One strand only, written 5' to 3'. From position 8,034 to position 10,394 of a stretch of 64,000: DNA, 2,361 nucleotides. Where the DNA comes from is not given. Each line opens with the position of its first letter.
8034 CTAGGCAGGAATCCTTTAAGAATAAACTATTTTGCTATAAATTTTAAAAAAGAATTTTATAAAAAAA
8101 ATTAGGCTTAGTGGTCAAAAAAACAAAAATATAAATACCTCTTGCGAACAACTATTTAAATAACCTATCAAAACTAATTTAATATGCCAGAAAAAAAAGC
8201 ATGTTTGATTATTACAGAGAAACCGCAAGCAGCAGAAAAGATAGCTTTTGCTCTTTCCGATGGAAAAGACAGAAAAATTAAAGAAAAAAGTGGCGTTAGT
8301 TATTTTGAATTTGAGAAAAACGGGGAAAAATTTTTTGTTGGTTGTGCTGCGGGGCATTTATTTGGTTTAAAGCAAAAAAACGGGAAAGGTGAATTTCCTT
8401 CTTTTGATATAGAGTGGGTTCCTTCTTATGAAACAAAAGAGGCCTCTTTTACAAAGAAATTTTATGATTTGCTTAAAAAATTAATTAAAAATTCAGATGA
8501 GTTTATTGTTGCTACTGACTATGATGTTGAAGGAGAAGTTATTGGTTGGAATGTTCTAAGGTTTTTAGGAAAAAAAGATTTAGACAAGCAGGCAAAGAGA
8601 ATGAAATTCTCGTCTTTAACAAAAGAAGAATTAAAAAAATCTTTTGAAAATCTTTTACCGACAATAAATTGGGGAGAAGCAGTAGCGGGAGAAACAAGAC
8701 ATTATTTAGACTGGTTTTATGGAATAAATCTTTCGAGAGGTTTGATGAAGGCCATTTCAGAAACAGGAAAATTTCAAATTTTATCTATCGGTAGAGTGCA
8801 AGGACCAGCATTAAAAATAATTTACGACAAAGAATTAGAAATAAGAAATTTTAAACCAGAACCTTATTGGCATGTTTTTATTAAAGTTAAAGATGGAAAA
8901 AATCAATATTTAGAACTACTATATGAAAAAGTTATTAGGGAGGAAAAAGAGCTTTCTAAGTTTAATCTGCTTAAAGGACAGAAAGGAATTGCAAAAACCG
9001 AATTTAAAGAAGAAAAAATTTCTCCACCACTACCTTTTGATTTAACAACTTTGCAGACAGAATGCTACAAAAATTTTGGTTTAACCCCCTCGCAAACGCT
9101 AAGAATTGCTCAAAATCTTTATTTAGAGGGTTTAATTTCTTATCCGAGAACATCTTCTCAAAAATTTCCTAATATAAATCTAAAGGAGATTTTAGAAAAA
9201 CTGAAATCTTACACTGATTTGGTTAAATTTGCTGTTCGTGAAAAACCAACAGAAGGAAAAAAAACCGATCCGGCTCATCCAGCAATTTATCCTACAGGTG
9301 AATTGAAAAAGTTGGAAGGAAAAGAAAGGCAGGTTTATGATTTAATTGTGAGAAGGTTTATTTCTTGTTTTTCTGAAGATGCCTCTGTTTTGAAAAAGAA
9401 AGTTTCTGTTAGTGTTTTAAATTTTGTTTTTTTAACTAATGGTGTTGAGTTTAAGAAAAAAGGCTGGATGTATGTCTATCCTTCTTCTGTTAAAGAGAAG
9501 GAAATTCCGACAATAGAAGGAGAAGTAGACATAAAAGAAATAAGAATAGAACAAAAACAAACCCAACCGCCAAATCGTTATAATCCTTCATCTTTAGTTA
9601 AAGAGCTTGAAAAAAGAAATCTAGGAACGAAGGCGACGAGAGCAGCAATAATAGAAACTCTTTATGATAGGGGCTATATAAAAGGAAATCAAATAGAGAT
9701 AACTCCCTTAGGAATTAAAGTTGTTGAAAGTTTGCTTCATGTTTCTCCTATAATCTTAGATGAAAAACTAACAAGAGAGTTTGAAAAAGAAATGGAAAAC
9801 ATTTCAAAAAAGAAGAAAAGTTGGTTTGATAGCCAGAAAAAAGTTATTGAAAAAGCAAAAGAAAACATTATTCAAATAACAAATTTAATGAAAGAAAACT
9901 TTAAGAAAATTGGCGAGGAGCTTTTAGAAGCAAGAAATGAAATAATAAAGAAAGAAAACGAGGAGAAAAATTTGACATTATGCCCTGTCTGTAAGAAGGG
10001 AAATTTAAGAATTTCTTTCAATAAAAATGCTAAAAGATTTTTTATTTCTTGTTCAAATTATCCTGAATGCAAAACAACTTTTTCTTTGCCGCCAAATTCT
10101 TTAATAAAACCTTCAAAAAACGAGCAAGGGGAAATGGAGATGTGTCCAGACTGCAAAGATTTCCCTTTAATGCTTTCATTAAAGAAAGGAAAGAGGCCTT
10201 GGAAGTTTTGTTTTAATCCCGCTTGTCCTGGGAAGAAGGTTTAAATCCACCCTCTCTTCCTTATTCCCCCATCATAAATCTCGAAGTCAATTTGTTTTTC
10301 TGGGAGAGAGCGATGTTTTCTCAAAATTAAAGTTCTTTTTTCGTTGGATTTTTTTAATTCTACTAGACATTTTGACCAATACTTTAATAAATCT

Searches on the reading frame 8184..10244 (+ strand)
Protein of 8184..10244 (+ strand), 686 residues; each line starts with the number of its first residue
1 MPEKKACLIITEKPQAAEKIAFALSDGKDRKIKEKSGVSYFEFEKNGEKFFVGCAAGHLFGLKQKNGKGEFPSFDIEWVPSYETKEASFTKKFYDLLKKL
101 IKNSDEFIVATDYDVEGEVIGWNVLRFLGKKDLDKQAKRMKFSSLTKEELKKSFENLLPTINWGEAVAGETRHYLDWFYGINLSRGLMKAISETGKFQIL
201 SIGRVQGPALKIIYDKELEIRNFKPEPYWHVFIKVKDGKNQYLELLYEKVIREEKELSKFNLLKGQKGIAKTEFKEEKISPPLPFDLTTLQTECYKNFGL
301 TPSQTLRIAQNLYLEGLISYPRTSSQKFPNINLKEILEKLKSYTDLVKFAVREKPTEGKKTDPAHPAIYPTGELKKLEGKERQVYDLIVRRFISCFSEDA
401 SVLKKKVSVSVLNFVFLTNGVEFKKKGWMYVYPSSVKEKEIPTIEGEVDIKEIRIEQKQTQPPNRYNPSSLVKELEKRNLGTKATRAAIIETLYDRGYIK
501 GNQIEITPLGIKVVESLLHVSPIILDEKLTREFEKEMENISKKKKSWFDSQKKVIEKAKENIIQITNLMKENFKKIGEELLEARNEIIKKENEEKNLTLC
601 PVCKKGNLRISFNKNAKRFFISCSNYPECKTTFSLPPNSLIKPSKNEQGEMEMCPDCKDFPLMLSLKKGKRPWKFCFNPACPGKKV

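Call 31: search_protein_families(library=pfam, proteins=[window:8184-10244:+], max_evalue=0.01)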
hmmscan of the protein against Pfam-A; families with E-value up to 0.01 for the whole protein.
window:8184-10244:+ (686 aa): 4 families
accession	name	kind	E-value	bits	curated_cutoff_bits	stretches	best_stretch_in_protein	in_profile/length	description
PF01131.25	Topoisom_bac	-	2.7e-110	369.7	35.1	1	162-547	3-406/411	DNA topoisomerase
PF01751.28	Toprim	-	2.2e-11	44.2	23.1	1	8-144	2-95/96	Toprim domain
PF01396.24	Zn_ribbon_Top1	-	2e-07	31.1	32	1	599-638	3-39/39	Topoisomerase DNA binding C4 zinc finger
PF25169.1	DUF7830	-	0.0031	17.8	27.5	1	570-620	7-56/72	Domain of unknown function (DUF7830)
